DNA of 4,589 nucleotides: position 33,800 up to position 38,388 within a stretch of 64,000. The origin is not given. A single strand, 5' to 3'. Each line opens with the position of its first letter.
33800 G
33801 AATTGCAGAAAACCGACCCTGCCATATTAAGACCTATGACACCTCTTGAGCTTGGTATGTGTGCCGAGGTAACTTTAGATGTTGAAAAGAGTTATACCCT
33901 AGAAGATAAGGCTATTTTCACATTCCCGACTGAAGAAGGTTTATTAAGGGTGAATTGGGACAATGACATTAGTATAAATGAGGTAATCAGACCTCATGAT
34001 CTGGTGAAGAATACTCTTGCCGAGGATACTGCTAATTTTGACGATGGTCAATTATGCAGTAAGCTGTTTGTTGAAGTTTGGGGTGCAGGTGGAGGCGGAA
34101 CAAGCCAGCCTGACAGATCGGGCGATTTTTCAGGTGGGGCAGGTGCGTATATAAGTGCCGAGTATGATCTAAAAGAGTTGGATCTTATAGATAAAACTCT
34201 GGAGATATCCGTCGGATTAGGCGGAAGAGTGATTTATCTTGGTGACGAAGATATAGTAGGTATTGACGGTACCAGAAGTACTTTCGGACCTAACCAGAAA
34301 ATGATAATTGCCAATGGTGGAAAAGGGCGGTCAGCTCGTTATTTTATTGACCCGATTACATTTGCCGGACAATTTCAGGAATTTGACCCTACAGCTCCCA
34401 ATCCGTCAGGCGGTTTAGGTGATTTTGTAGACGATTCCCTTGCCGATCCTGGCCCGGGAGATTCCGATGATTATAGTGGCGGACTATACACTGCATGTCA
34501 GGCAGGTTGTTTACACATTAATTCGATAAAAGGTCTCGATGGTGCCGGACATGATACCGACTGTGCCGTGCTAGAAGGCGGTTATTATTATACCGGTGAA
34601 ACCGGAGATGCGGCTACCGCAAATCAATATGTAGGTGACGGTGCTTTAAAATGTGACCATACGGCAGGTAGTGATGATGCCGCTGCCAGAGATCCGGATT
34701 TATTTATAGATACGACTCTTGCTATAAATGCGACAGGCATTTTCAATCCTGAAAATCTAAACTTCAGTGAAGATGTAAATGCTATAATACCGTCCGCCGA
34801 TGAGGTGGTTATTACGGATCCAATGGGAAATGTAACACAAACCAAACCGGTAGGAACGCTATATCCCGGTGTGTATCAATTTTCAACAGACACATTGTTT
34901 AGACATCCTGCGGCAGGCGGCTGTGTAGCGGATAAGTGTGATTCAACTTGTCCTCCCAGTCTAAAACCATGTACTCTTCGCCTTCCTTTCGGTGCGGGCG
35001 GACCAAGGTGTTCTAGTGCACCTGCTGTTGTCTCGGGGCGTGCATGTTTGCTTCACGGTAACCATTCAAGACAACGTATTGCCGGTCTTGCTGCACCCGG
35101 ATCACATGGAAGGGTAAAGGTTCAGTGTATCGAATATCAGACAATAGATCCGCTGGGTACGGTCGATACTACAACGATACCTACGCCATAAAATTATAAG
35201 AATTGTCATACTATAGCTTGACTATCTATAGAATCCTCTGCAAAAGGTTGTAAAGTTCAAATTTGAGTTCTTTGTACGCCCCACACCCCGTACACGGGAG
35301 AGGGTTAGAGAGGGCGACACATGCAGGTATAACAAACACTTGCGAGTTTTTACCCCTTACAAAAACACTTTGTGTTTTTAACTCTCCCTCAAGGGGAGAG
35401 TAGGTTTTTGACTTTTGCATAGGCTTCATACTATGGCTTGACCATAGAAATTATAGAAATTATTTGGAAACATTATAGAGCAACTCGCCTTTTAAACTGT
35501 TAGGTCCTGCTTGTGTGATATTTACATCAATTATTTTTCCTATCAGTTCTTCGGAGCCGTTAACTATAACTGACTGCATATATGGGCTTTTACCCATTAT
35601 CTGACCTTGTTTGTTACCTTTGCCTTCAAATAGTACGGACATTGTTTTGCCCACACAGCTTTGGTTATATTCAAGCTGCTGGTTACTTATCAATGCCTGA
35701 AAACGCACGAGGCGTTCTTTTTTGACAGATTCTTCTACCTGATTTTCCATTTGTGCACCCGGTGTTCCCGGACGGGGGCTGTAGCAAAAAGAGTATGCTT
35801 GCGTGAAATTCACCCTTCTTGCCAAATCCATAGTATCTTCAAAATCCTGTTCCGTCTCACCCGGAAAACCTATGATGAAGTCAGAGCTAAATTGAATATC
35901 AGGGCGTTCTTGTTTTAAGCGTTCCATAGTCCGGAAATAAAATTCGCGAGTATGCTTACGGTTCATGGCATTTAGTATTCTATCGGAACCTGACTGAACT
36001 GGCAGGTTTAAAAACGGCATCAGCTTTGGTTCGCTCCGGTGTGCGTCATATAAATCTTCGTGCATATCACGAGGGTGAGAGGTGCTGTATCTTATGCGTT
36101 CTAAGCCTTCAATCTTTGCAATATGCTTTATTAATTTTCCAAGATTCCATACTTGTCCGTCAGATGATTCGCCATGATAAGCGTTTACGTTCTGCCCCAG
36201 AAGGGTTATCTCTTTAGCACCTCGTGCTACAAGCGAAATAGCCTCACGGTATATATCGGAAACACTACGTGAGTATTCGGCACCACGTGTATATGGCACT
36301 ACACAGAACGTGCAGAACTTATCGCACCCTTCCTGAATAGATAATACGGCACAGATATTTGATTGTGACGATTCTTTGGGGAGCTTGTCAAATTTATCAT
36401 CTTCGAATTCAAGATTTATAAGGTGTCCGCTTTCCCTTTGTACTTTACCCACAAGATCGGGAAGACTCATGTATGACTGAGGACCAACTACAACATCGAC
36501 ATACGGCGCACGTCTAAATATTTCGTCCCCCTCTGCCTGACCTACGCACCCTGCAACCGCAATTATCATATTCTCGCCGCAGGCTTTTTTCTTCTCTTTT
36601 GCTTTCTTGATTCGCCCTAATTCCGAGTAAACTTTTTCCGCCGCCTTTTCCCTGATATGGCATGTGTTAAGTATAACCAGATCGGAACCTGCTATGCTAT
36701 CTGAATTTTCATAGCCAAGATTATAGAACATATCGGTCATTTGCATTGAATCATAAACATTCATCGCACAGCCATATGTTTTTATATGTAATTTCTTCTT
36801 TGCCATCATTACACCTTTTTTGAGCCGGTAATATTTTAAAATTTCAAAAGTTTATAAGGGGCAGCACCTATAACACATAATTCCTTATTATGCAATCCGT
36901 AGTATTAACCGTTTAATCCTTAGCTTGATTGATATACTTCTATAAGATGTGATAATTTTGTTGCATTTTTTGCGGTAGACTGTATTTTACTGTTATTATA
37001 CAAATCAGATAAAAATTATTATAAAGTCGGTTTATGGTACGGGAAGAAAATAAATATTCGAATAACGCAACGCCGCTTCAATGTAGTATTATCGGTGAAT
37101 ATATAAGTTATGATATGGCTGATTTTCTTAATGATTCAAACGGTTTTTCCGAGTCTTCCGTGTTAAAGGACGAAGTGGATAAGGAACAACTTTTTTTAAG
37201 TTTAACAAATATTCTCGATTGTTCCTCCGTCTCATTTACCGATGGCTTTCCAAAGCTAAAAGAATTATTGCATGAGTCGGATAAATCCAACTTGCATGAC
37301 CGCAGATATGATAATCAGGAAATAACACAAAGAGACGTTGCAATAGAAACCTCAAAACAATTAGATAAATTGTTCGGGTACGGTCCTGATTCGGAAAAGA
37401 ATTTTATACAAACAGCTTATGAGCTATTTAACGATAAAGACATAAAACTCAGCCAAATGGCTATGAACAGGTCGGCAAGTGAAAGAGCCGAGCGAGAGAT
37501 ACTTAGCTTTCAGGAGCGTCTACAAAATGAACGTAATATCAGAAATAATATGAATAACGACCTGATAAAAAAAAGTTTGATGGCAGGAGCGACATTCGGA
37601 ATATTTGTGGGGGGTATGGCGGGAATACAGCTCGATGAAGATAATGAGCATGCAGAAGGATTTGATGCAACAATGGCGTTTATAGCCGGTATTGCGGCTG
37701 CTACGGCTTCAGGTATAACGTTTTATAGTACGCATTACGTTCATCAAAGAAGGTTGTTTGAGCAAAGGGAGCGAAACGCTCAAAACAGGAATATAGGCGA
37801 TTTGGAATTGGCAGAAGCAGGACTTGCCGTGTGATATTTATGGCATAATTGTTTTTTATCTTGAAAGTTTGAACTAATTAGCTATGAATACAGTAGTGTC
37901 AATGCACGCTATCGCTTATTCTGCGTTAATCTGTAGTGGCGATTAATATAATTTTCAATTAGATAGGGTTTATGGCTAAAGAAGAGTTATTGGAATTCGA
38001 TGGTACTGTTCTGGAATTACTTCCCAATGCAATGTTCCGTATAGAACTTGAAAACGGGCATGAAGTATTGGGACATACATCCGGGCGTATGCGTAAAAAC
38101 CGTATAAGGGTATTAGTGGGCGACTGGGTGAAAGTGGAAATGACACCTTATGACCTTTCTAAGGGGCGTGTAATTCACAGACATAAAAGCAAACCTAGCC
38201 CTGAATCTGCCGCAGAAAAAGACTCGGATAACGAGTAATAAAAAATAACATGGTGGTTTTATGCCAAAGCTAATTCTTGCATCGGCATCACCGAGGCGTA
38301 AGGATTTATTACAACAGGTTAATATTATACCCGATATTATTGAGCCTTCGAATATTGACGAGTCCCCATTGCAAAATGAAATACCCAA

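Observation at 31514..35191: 1,225-aa Cys/Pro/Gly-rich secreted protein with atypical composition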

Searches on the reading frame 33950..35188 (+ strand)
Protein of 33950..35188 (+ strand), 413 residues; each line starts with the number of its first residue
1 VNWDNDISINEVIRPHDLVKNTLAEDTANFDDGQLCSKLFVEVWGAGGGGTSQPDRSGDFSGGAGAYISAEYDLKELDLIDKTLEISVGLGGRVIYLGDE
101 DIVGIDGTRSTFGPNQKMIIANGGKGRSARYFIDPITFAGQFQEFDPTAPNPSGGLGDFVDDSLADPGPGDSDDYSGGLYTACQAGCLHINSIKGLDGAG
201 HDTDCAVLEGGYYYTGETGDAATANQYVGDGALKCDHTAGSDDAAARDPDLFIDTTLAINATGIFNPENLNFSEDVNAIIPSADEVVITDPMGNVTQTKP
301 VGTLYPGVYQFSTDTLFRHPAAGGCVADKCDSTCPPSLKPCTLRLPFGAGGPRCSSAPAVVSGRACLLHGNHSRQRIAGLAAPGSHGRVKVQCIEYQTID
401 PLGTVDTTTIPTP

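Call 99: search_dna_similar(query=window:33950-35188:+, collection=phages, mode=protein, max_evalue=0.001, max_rows=10)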
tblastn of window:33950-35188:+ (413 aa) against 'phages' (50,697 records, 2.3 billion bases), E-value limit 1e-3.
No match.

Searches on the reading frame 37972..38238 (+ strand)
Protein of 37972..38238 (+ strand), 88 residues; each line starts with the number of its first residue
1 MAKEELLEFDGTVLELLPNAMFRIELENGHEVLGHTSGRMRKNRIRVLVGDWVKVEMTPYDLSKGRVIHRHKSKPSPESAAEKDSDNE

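Call 7: search_protein_families(library=pfam, proteins=[window:37972-38238:+], max_evalue=0.01)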
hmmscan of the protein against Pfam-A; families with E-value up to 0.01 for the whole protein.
window:37972-38238:+ (88 aa): 2 families
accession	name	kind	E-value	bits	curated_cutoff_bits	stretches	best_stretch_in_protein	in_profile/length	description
PF01176.25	eIF-1a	-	2.4e-25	88.4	30.2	1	8-70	2-64/64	Translation initiation factor 1A / IF-1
PF16745.11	RsgA_N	-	0.00023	21.3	27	1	36-57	25-46/54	RsgA N-terminal domain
